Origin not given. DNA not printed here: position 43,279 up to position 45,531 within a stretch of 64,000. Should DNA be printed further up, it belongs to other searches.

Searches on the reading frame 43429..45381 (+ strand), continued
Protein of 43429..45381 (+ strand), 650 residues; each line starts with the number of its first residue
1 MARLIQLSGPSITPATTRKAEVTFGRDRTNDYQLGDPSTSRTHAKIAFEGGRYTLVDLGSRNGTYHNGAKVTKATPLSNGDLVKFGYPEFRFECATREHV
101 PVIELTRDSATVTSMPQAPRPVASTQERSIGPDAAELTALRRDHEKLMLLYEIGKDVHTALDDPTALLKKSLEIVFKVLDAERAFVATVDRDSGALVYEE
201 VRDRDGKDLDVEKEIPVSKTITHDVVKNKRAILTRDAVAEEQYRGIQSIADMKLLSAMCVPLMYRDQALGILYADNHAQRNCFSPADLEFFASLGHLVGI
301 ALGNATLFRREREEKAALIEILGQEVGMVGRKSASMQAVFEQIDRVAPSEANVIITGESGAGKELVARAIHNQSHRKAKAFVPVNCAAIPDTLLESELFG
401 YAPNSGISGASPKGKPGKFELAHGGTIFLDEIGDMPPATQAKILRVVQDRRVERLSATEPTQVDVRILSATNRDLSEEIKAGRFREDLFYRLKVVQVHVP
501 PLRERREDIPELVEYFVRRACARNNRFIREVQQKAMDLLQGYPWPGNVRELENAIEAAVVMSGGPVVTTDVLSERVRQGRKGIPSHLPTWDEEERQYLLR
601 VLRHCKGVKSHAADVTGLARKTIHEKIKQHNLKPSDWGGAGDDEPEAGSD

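Call 60: find_homologous_proteins(query=window:43429-45381:+, max_evalue=1e-60)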
Query window:43429-45381:+ (650 aa): 7751 proteins with E <= 1e-60 among 8000 candidates; the best 120 are listed.
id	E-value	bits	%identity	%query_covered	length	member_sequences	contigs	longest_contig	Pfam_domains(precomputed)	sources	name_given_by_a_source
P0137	0.0e+0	1453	100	100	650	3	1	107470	PF13185.13,PF00158.33,PF00498.32,PF25601.2,PF01590.33,PF02954.26,PF16697.11,PF13492.13,PF14532.13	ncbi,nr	ncbi:MAG: sigma 54-interacting transcriptional regulator [Planctomycetes bacterium]|nr:sigma 54-inte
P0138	0.0e+0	1230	84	99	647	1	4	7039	PF13185.13,PF00158.33,PF00498.32,PF25601.2,PF01590.33,PF02954.26,PF16697.11,PF13492.13,PF14532.13,PF07728.21,PF01078.28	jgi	jgi:transcriptional regulator with GAF, ATPase, and Fis domain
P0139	0.0e+0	1098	75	100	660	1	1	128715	PF13185.13,PF00158.33,PF00498.32,PF25601.2,PF01590.33,PF02954.26,PF16697.11,PF13492.13,PF14532.13,PF07728.21,PF01078.28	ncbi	-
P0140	3.5e-171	589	47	99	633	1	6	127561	PF13185.13,PF00158.33,PF00498.32,PF25601.2,PF01590.33,PF02954.26,PF16697.11,PF13492.13,PF14532.13,PF01078.28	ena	-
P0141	7.9e-157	542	47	97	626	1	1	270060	PF13185.13,PF00158.33,PF00498.32,PF25601.2,PF01590.33,PF02954.26,PF16697.11,PF14532.13,PF01078.28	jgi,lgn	-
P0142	5.0e-155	536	47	97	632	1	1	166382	PF13185.13,PF00158.33,PF00498.32,PF25601.2,PF01590.33,PF02954.26,PF16697.11,PF14532.13,PF07728.21,PF01078.28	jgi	-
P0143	1.0e-154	535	45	98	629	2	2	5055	PF13185.13,PF00158.33,PF00498.32,PF25601.2,PF01590.33,PF02954.26,PF16697.11,PF14532.13,PF01078.28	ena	-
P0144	7.8e-151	522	46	97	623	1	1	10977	PF13185.13,PF00158.33,PF00498.32,PF25601.2,PF01590.33,PF02954.26,PF16697.11,PF14532.13,PF01078.28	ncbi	-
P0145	2.4e-150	520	45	97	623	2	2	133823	PF13185.13,PF00158.33,PF00498.32,PF25601.2,PF01590.33,PF02954.26,PF16697.11,PF14532.13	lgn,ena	-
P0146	3.0e-147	510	46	97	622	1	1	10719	PF13185.13,PF00158.33,PF00498.32,PF25601.2,PF01590.33,PF02954.26,PF16697.11,PF14532.13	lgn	-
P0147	9.0e-141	489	42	96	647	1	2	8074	PF13185.13,PF13384.13,PF13518.13,PF13492.13,PF14532.13,PF00158.33,PF00498.32,PF25601.2,PF01590.33,PF02954.26,PF16697.11,PF01078.28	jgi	-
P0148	9.7e-140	485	42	94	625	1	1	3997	PF13185.13,PF13492.13,PF00493.30,PF14532.13,PF07728.21,PF00158.33,PF00498.32,PF25601.2,PF01590.33,PF02954.26,PF16697.11,PF01078.28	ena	-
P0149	7.9e-139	482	41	97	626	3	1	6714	PF13185.13,PF00158.33,PF07724.21,PF00498.32,PF25601.2,PF01590.33,PF02954.26,PF16697.11,PF13492.13,PF14532.13,PF07728.21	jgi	-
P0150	3.1e-138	480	42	98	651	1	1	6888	PF13185.13,PF00158.33,PF00498.32,PF25601.2,PF01590.33,PF02954.26,PF16697.11,PF13492.13,PF14532.13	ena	-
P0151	1.3e-137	478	41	97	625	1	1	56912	PF13185.13,PF13492.13,PF14532.13,PF07728.21,PF00158.33,PF07724.21,PF00498.32,PF25601.2,PF01590.33,PF02954.26,PF16697.11,PF01078.28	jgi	jgi:transcriptional regulator with GAF, ATPase, and Fis domain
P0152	1.7e-137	478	41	97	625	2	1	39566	PF13185.13,PF13492.13,PF14532.13,PF07728.21,PF00158.33,PF07724.21,PF00498.32,PF25601.2,PF01590.33,PF02954.26,PF16697.11,PF01078.28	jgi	-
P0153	1.4e-136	475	40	98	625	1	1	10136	PF13185.13,PF00158.33,PF00498.32,PF25601.2,PF01590.33,PF02954.26,PF16697.11,PF13492.13,PF14532.13,PF07728.21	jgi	jgi:transcriptional regulator with GAF, ATPase, and Fis domain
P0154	1.4e-136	475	40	97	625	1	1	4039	PF13185.13,PF13492.13,PF14532.13,PF07728.21,PF00158.33,PF07724.21,PF00498.32,PF25601.2,PF01590.33,PF02954.26,PF16697.11,PF01078.28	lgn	-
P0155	1.8e-136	474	40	97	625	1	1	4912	PF13185.13,PF13492.13,PF00493.30,PF14532.13,PF07728.21,PF00158.33,PF07724.21,PF00498.32,PF25601.2,PF01590.33,PF02954.26,PF16697.11,PF01078.28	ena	-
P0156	2.0e-136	474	41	97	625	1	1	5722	PF13185.13,PF00158.33,PF00498.32,PF25601.2,PF01590.33,PF02954.26,PF16697.11,PF13492.13,PF14532.13,PF07728.21,PF01078.28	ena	-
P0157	3.4e-136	473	41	97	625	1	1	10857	PF13185.13,PF00158.33,PF07724.21,PF00498.32,PF25601.2,PF01590.33,PF02954.26,PF16697.11,PF13492.13,PF14532.13,PF07728.21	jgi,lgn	jgi:transcriptional regulator with GAF, ATPase, and Fis domain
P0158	4.6e-136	473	41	97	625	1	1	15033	PF13185.13,PF00158.33,PF07724.21,PF00498.32,PF25601.2,PF01590.33,PF02954.26,PF16697.11,PF13492.13,PF14532.13,PF07728.21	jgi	jgi:transcriptional regulator with GAF, ATPase, and Fis domain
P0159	9.9e-136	472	42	95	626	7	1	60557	PF13185.13,PF00158.33,PF07724.21,PF00498.32,PF25601.2,PF01590.33,PF02954.26,PF16697.11,PF13492.13,PF14532.13,PF07728.21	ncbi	-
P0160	1.2e-135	472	40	97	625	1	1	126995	PF08279.19,PF13185.13,PF00158.33,PF00498.32,PF25601.2,PF01590.33,PF02954.26,PF16697.11,PF13492.13,PF14532.13,PF07728.21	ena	-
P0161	2.4e-135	471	41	94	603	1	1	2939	PF13185.13,PF00158.33,PF07724.21,PF00498.32,PF25601.2,PF01590.33,PF02954.26,PF16697.11,PF13492.13,PF14532.13,PF07728.21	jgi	jgi:Nif-specific regulatory protein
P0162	2.9e-135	470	40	97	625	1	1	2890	PF13185.13,PF00158.33,PF00498.32,PF25601.2,PF01590.33,PF02954.26,PF16697.11,PF13492.13,PF14532.13,PF07728.21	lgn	-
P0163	3.1e-135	470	42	96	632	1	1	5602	PF13185.13,PF00158.33,PF00498.32,PF25601.2,PF01590.33,PF02954.26,PF16697.11,PF13492.13,PF14532.13,PF07728.21,PF01078.28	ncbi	-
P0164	1.0e-134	469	42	95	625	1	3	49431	PF13185.13,PF13492.13,PF14532.13,PF07728.21,PF00158.33,PF07724.21,PF00498.32,PF25601.2,PF01590.33,PF02954.26,PF16697.11,PF01078.28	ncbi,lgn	-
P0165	1.0e-134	469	40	98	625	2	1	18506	PF13185.13,PF00158.33,PF00498.32,PF25601.2,PF01590.33,PF02954.26,PF16697.11,PF13492.13,PF14532.13,PF07728.21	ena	-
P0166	1.3e-134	468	41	97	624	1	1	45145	PF13185.13,PF13492.13,PF14532.13,PF07728.21,PF00158.33,PF07724.21,PF00498.32,PF25601.2,PF01590.33,PF02954.26,PF16697.11,PF01078.28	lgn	-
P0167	1.9e-134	468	40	97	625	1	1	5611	PF13185.13,PF00158.33,PF00498.32,PF25601.2,PF01590.33,PF02954.26,PF16697.11,PF13492.13,PF14532.13,PF07728.21,PF01078.28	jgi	jgi:Nif-specific regulatory protein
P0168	2.9e-134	467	40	97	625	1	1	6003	PF13185.13,PF00158.33,PF00498.32,PF25601.2,PF01590.33,PF02954.26,PF16697.11,PF13492.13,PF14532.13,PF07728.21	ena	-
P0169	4.6e-134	466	40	97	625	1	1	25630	PF13185.13,PF00158.33,PF07724.21,PF00498.32,PF25601.2,PF01590.33,PF02954.26,PF16697.11,PF13492.13,PF14532.13,PF07728.21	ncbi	-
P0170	7.0e-134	466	40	97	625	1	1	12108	PF13185.13,PF00158.33,PF00498.32,PF25601.2,PF01590.33,PF02954.26,PF16697.11,PF13492.13,PF14532.13,PF07728.21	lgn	-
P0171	1.0e-133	465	40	97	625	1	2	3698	PF13185.13,PF13492.13,PF14532.13,PF07728.21,PF00158.33,PF07724.21,PF00498.32,PF25601.2,PF01590.33,PF02954.26,PF16697.11,PF01078.28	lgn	-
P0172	1.8e-133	464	40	97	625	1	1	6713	PF13185.13,PF13492.13,PF14532.13,PF07728.21,PF00158.33,PF07724.21,PF00498.32,PF25601.2,PF01590.33,PF02954.26,PF16697.11,PF01078.28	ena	-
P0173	2.7e-133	464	40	98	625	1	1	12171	PF08279.19,PF13185.13,PF00158.33,PF00498.32,PF25601.2,PF01590.33,PF02954.26,PF16697.11,PF13492.13,PF14532.13,PF07728.21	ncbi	-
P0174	3.4e-133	464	40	97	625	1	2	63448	PF13185.13,PF00158.33,PF00498.32,PF25601.2,PF01590.33,PF02954.26,PF16697.11,PF13492.13,PF14532.13,PF07728.21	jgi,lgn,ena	-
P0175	4.3e-133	463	40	97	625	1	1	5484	PF13185.13,PF13492.13,PF14532.13,PF07728.21,PF00158.33,PF07724.21,PF00498.32,PF25601.2,PF01590.33,PF02954.26,PF16697.11,PF01078.28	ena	-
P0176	4.4e-133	463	40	97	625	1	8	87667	PF13185.13,PF13492.13,PF14532.13,PF07728.21,PF00158.33,PF07724.21,PF00498.32,PF25601.2,PF01590.33,PF02954.26,PF16697.11,PF01078.28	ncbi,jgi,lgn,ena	-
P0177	5.4e-133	463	40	97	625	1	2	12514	PF13185.13,PF13492.13,PF14532.13,PF07728.21,PF00158.33,PF07724.21,PF00498.32,PF25601.2,PF01590.33,PF02954.26,PF16697.11,PF01078.28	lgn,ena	-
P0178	6.0e-133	463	41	95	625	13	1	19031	PF13185.13,PF13492.13,PF14532.13,PF07728.21,PF00158.33,PF07724.21,PF00498.32,PF25601.2,PF01590.33,PF02954.26,PF16697.11,PF01078.28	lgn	-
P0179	6.4e-133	463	40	97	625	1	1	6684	PF08279.19,PF13185.13,PF13492.13,PF14532.13,PF07728.21,PF00158.33,PF07724.21,PF00498.32,PF25601.2,PF01590.33,PF02954.26,PF16697.11,PF01078.28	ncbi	ncbi:MAG: sigma 54-interacting transcriptional regulator [Candidatus Aminicenantaceae bacterium]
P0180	8.5e-133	462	41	94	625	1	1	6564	PF13185.13,PF13492.13,PF00493.30,PF14532.13,PF07728.21,PF00158.33,PF07724.21,PF00498.32,PF25601.2,PF01590.33,PF02954.26,PF16697.11,PF01078.28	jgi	-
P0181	1.5e-132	461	40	97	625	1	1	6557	PF13185.13,PF13492.13,PF14532.13,PF07728.21,PF00158.33,PF07724.21,PF00498.32,PF25601.2,PF01590.33,PF02954.26,PF16697.11,PF01078.28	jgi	-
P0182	1.7e-132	461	41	94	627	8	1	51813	PF13185.13,PF13492.13,PF14532.13,PF07728.21,PF00158.33,PF07724.21,PF00498.32,PF25601.2,PF01590.33,PF02954.26,PF16697.11,PF01078.28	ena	-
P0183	2.0e-132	461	41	95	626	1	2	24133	PF13185.13,PF13492.13,PF00493.30,PF14532.13,PF07728.21,PF00158.33,PF00498.32,PF25601.2,PF01590.33,PF02954.26,PF16697.11,PF01078.28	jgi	jgi:Nif-specific regulatory protein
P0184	2.8e-132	460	40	97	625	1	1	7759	PF08279.19,PF13185.13,PF00158.33,PF00498.32,PF25601.2,PF01590.33,PF02954.26,PF16697.11,PF13492.13,PF14532.13,PF07728.21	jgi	jgi:Nif-specific regulatory protein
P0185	2.9e-132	460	40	97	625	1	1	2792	PF08279.19,PF13185.13,PF13492.13,PF14532.13,PF07728.21,PF00158.33,PF07724.21,PF00498.32,PF25601.2,PF01590.33,PF02954.26,PF16697.11,PF01078.28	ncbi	-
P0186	8.4e-132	459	40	97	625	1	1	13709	PF08279.19,PF13185.13,PF13492.13,PF14532.13,PF07728.21,PF00158.33,PF07724.21,PF00498.32,PF25601.2,PF01590.33,PF02954.26,PF16697.11,PF01078.28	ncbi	-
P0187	1.1e-131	459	40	97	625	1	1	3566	PF13185.13,PF00158.33,PF07724.21,PF00498.32,PF25601.2,PF01590.33,PF02954.26,PF16697.11,PF13492.13,PF14532.13,PF07728.21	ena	-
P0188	1.4e-131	458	43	93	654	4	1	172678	PF13185.13,PF00158.33,PF00498.32,PF25601.2,PF01590.33,PF02954.26,PF16697.11,PF13492.13,PF14532.13,PF01078.28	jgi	-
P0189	3.9e-131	457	41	95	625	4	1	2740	PF13185.13,PF13492.13,PF14532.13,PF07728.21,PF00158.33,PF07724.21,PF00498.32,PF25601.2,PF01590.33,PF02954.26,PF16697.11,PF01078.28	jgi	jgi:Nif-specific regulatory protein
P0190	1.5e-130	455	40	94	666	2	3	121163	PF13185.13,PF13492.13,PF14532.13,PF07728.21,PF00158.33,PF07724.21,PF00498.32,PF25601.2,PF01590.33,PF02954.26,PF16697.11,PF01078.28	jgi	-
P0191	2.0e-130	454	42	94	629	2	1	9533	PF13185.13,PF13492.13,PF00004.36,PF14532.13,PF07728.21,PF00158.33,PF07724.21,PF00498.32,PF25601.2,PF01590.33,PF02954.26,PF16697.11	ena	-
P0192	6.4e-130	453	41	93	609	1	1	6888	PF13185.13,PF00158.33,PF07724.21,PF00498.32,PF25601.2,PF01590.33,PF02954.26,PF16697.11,PF13492.13,PF14532.13,PF07728.21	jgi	jgi:Nif-specific regulatory protein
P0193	2.4e-128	447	42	94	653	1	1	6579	PF13185.13,PF00158.33,PF00498.32,PF25601.2,PF01590.33,PF02954.26,PF16697.11,PF13492.13,PF14532.13,PF01078.28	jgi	-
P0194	9.3e-127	442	39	97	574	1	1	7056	PF13185.13,PF00158.33,PF07724.21,PF00498.32,PF25601.2,PF01590.33,PF02954.26,PF13492.13,PF14532.13,PF07728.21,PF01078.28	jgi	-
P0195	4.6e-125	437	40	94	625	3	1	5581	PF13185.13,PF00158.33,PF07724.21,PF00498.32,PF25601.2,PF01590.33,PF02954.26,PF16697.11,PF13492.13,PF14532.13,PF07728.21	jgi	jgi:transcriptional regulator with GAF, ATPase, and Fis domain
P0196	4.4e-123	430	41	95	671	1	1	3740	PF13185.13,PF00158.33,PF00498.32,PF25601.2,PF01590.33,PF02954.26,PF16697.11,PF14532.13,PF01078.28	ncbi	-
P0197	3.7e-121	424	39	95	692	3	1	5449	PF13185.13,PF00158.33,PF00498.32,PF25601.2,PF01590.33,PF02954.26,PF16697.11,PF13492.13,PF14532.13,PF07728.21,PF01078.28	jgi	jgi:transcriptional regulator with GAF, ATPase, and Fis domain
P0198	3.7e-120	420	39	97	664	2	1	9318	PF13185.13,PF00158.33,PF00498.32,PF25601.2,PF01590.33,PF02954.26,PF16697.11,PF13492.13,PF14532.13,PF01078.28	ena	-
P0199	7.9e-120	419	40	95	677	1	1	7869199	PF13185.13,PF00158.33,PF00498.32,PF25601.2,PF01590.33,PF02954.26,PF16697.11,PF14532.13,PF01078.28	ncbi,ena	-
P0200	2.4e-119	418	40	97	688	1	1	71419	PF13185.13,PF00158.33,PF00498.32,PF25601.2,PF01590.33,PF02954.26,PF16697.11,PF13492.13,PF14532.13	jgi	jgi:transcriptional regulator with GAF, ATPase, and Fis domain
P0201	2.0e-117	411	42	80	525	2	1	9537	PF13185.13,PF00158.33,PF25601.2,PF01590.33,PF02954.26,PF13492.13,PF14532.13,PF07728.21,PF01078.28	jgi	-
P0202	2.7e-116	408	39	95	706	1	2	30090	PF13185.13,PF00158.33,PF00498.32,PF25601.2,PF01590.33,PF02954.26,PF16697.11,PF13492.13,PF14532.13,PF01078.28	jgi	jgi:Nif-specific regulatory protein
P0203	3.2e-116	407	40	94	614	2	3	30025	PF13185.13,PF00158.33,PF00498.32,PF25601.2,PF01590.33,PF02954.26,PF16697.11,PF13492.13,PF14532.13,PF01078.28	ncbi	-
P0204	8.8e-116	406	39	95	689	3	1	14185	PF13185.13,PF00158.33,PF00498.32,PF25601.2,PF01590.33,PF02954.26,PF16697.11,PF14532.13,PF01078.28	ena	-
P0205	2.7e-115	404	44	72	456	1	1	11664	PF13185.13,PF00158.33,PF07724.21,PF25601.2,PF01590.33,PF02954.26,PF13492.13,PF14532.13,PF07728.21,PF01078.28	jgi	jgi:Nif-specific regulatory protein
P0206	6.1e-115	403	39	96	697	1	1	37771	PF13185.13,PF00158.33,PF00498.32,PF25601.2,PF01590.33,PF02954.26,PF16697.11,PF13492.13,PF14532.13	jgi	jgi:transcriptional regulator with GAF, ATPase, and Fis domain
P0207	1.0e-114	403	44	72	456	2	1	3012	PF13185.13,PF00158.33,PF07724.21,PF25601.2,PF01590.33,PF02954.26,PF13492.13,PF00493.30,PF14532.13,PF07728.21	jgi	jgi:transcriptional regulator with GAF, ATPase, and Fis domain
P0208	5.2e-114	400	40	95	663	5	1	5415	PF13185.13,PF00158.33,PF00498.32,PF25601.2,PF01590.33,PF02954.26,PF16697.11,PF14532.13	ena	-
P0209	7.2e-114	400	39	95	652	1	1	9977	PF13185.13,PF00158.33,PF00498.32,PF25601.2,PF01590.33,PF02954.26,PF16697.11,PF14532.13,PF01078.28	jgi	jgi:transcriptional regulator with GAF, ATPase, and Fis domain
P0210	4.7e-113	397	38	97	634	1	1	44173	PF13185.13,PF13492.13,PF00004.36,PF14532.13,PF07728.21,PF13191.13,PF00158.33,PF00498.32,PF25601.2,PF01590.33,PF02954.26,PF16697.11,PF01078.28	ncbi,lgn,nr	ncbi:MAG: sigma 54-interacting transcriptional regulator [Planctomycetes bacterium]|nr:sigma 54-inte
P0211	1.3e-112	396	44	78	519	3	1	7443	PF13185.13,PF00158.33,PF00498.32,PF01590.33,PF16697.11,PF13492.13,PF14532.13,PF07728.21,PF01078.28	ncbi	-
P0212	8.3e-112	393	40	93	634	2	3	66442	PF13185.13,PF00158.33,PF00498.32,PF25601.2,PF01590.33,PF02954.26,PF16697.11,PF14532.13,PF07728.21,PF01078.28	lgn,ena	-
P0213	1.1e-111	393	39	94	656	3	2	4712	PF13185.13,PF00158.33,PF00498.32,PF25601.2,PF01590.33,PF02954.26,PF16697.11,PF13492.13,PF14532.13,PF07728.21,PF01078.28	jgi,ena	-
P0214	1.2e-111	392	37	97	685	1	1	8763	PF13185.13,PF00158.33,PF00498.32,PF25601.2,PF01590.33,PF02954.26,PF16697.11,PF13492.13,PF14532.13,PF01078.28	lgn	-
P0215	3.1e-111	391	38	94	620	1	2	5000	PF12728.14,PF13185.13,PF00158.33,PF00498.32,PF25601.2,PF01590.33,PF02954.26,PF16697.11,PF14532.13,PF07728.21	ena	-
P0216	4.7e-111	390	39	94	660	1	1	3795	PF13185.13,PF00158.33,PF00498.32,PF25601.2,PF01590.33,PF02954.26,PF16697.11,PF13492.13,PF14532.13,PF07728.21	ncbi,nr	ncbi:MAG: sigma 54-interacting transcriptional regulator [Planctomycetes bacterium]|nr:sigma 54-inte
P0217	1.3e-110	389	37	95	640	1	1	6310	PF13185.13,PF00158.33,PF00498.32,PF25601.2,PF01590.33,PF02954.26,PF16697.11,PF13492.13,PF14532.13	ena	-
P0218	2.8e-110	388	39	93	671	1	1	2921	PF13185.13,PF00158.33,PF00498.32,PF25601.2,PF01590.33,PF02954.26,PF16697.11,PF13492.13,PF14532.13,PF07728.21,PF01078.28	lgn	-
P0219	6.2e-110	387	43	73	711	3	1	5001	PF13185.13,PF00158.33,PF00498.32,PF25601.2,PF01590.33,PF02954.26,PF16697.11,PF13492.13,PF14532.13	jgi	-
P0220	1.1e-109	386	38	96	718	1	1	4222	PF13185.13,PF00158.33,PF00498.32,PF25601.2,PF01590.33,PF02954.26,PF16697.11,PF13492.13,PF14532.13,PF07728.21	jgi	jgi:transcriptional regulator with GAF, ATPase, and Fis domain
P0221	1.3e-109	386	39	95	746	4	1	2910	PF13185.13,PF00158.33,PF00498.32,PF25601.2,PF01590.33,PF02954.26,PF16697.11,PF13492.13,PF14532.13,PF07728.21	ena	-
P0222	4.1e-107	377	44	75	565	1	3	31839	PF13185.13,PF00158.33,PF25601.2,PF01590.33,PF02954.26,PF13492.13,PF14532.13,PF07728.21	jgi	jgi:Nif-specific regulatory protein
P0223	4.5e-107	377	44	74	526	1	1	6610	PF13185.13,PF00158.33,PF25601.2,PF01590.33,PF02954.26,PF13492.13,PF14532.13,PF01078.28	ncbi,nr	ncbi:MAG: sigma 54-interacting transcriptional regulator [Planctomycetes bacterium]|nr:sigma 54-inte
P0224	1.8e-106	375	43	74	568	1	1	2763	PF13185.13,PF00158.33,PF07724.21,PF25601.2,PF01590.33,PF02954.26,PF13492.13,PF00004.36,PF14532.13,PF07728.21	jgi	jgi:Nif-specific regulatory protein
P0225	1.7e-105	372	37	94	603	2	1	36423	PF13185.13,PF00158.33,PF00498.32,PF25601.2,PF01590.33,PF02954.26,PF13492.13,PF14532.13,PF07728.21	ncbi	-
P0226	1.7e-104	369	43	74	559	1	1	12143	PF13185.13,PF00158.33,PF25601.2,PF01590.33,PF02954.26,PF13492.13,PF14532.13,PF07728.21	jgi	-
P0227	6.4e-104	367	44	65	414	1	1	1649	PF13185.13,PF00158.33,PF07724.21,PF25601.2,PF01590.33,PF02954.26,PF14532.13,PF07728.21,PF01078.28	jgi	jgi:Nif-specific regulatory protein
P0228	8.9e-104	366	49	58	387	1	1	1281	PF00158.33,PF25601.2,PF02954.26,PF14532.13,PF01078.28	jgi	-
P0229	2.2e-103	365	42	75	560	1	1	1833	PF13185.13,PF00158.33,PF07724.21,PF25601.2,PF01590.33,PF02954.26,PF13492.13,PF00004.36,PF14532.13,PF07728.21,PF01078.28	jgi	jgi:transcriptional regulator with GAF, ATPase, and Fis domain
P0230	6.1e-103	364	43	75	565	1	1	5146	PF13185.13,PF00158.33,PF25601.2,PF01590.33,PF02954.26,PF13492.13,PF14532.13,PF07728.21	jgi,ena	-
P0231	9.1e-103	363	42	68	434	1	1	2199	PF13185.13,PF00158.33,PF07724.21,PF25601.2,PF01590.33,PF02954.26,PF13492.13,PF14532.13,PF07728.21,PF01078.28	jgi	jgi:transcriptional regulator with GAF, ATPase, and Fis domain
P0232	7.8e-101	357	35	97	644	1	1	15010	PF13185.13,PF00158.33,PF00498.32,PF25601.2,PF01590.33,PF02954.26,PF16697.11,PF13492.13,PF00004.36,PF14532.13,PF07728.21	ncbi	-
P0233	2.5e-96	342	36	94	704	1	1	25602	PF13185.13,PF00158.33,PF00498.32,PF25601.2,PF01590.33,PF02954.26,PF16697.11,PF14532.13,PF07728.21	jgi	jgi:transcriptional regulator with GAF, ATPase, and Fis domain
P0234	4.6e-94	334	39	75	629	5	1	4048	PF13185.13,PF00158.33,PF25601.2,PF01590.33,PF02954.26,PF13492.13,PF14532.13,PF07728.21,PF13191.13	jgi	jgi:Nif-specific regulatory protein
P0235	6.4e-93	331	39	76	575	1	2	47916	PF13185.13,PF00158.33,PF25601.2,PF01590.33,PF13492.13,PF14532.13,PF07728.21,PF01078.28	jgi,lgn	jgi:transcriptional regulator with GAF, ATPase, and Fis domain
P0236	8.8e-93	330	39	64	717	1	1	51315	PF13185.13,PF00158.33,PF00498.32,PF25601.2,PF01590.33,PF02954.26,PF16697.11,PF13492.13,PF14532.13,PF07728.21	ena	-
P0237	3.1e-92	328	40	74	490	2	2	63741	PF13185.13,PF00158.33,PF25601.2,PF01590.33,PF02954.26,PF13492.13,PF14532.13,PF07728.21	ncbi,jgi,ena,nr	ncbi:MAG TPA: sigma-54-dependent Fis family transcriptional regulator [Bacteroidota bacterium]|nr:si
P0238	5.5e-91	324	49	52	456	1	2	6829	PF00158.33,PF07724.21,PF25601.2,PF02954.26,PF00004.36,PF14532.13,PF07728.21,PF00072.31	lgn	-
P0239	5.7e-91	324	34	94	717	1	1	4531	PF13185.13,PF00158.33,PF00498.32,PF25601.2,PF01590.33,PF02954.26,PF16697.11,PF13492.13,PF14532.13,PF07728.21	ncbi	-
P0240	8.1e-91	324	52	49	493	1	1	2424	PF00158.33,PF25601.2,PF02954.26,PF14532.13,PF00072.31,PF01078.28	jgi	jgi:two-component system nitrogen regulation response regulator NtrX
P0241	9.7e-91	323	39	76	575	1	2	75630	PF13185.13,PF00158.33,PF25601.2,PF01590.33,PF13492.13,PF14532.13,PF07728.21,PF01078.28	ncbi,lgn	-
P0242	2.3e-90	322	48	52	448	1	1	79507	PF00158.33,PF25601.2,PF02954.26,PF00004.36,PF14532.13,PF07728.21,PF00072.31,PF01078.28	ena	-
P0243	4.4e-90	321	52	48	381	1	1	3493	PF00158.33,PF07724.21,PF25601.2,PF02954.26,PF00004.36,PF14532.13,PF07728.21,PF01078.28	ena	-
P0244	4.6e-90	321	52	48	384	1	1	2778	PF00158.33,PF07724.21,PF25601.2,PF02954.26,PF00004.36,PF14532.13,PF07728.21,PF00072.31,PF01078.28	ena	-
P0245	4.9e-90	321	48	52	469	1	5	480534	PF00158.33,PF25601.2,PF02954.26,PF14532.13,PF07728.21,PF00072.31,PF01078.28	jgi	jgi:DNA-binding NtrC family response regulator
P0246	8.5e-90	320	52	48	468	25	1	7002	PF00158.33,PF07724.21,PF25601.2,PF02954.26,PF00004.36,PF14532.13,PF07728.21,PF00072.31,PF01078.28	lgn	-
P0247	2.9e-89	318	52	47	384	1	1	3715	PF00158.33,PF07724.21,PF25601.2,PF02954.26,PF00004.36,PF14532.13,PF07728.21,PF00072.31,PF01078.28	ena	-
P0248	1.0e-86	310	52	47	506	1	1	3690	PF00158.33,PF25601.2,PF02954.26,PF14532.13,PF07728.21,PF00072.31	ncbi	ncbi:MAG TPA: sigma-54 dependent transcriptional regulator, partial [Polyangia bacterium]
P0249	1.0e-86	310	52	48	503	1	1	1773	PF00158.33,PF25601.2,PF02954.26,PF14532.13,PF07728.21,PF00072.31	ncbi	ncbi:MAG TPA: sigma-54 dependent transcriptional regulator [Polyangia bacterium]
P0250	1.4e-86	310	50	47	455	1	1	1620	PF00158.33,PF25601.2,PF02954.26,PF14532.13,PF00072.31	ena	-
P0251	1.6e-86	309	51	49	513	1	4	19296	PF00158.33,PF25601.2,PF02954.26,PF14532.13,PF07728.21,PF00072.31,PF13191.13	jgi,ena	-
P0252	2.4e-86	309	47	48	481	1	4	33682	PF00158.33,PF25601.2,PF02954.26,PF00004.36,PF14532.13,PF07728.21,PF00072.31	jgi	jgi:nitrogen regulation protein NR(I)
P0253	3.1e-86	308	52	48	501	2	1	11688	PF00158.33,PF25601.2,PF02954.26,PF14532.13,PF07728.21,PF00072.31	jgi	jgi:two-component system response regulator PilR (NtrC family)/two-component system response regulat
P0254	4.4e-86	308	52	47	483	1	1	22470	PF00158.33,PF25601.2,PF02954.26,PF14532.13,PF07728.21,PF00072.31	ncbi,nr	ncbi:MAG TPA: sigma-54 dependent transcriptional regulator, partial [Polyangia bacterium]|nr:sigma-5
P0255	5.6e-86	308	49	50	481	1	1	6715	PF00158.33,PF25601.2,PF02954.26,PF00004.36,PF14532.13,PF07728.21,PF00072.31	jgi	-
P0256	7.3e-86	307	51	48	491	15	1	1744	PF00158.33,PF25601.2,PF02954.26,PF14532.13,PF07728.21,PF00072.31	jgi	jgi:DNA-binding NtrC family response regulator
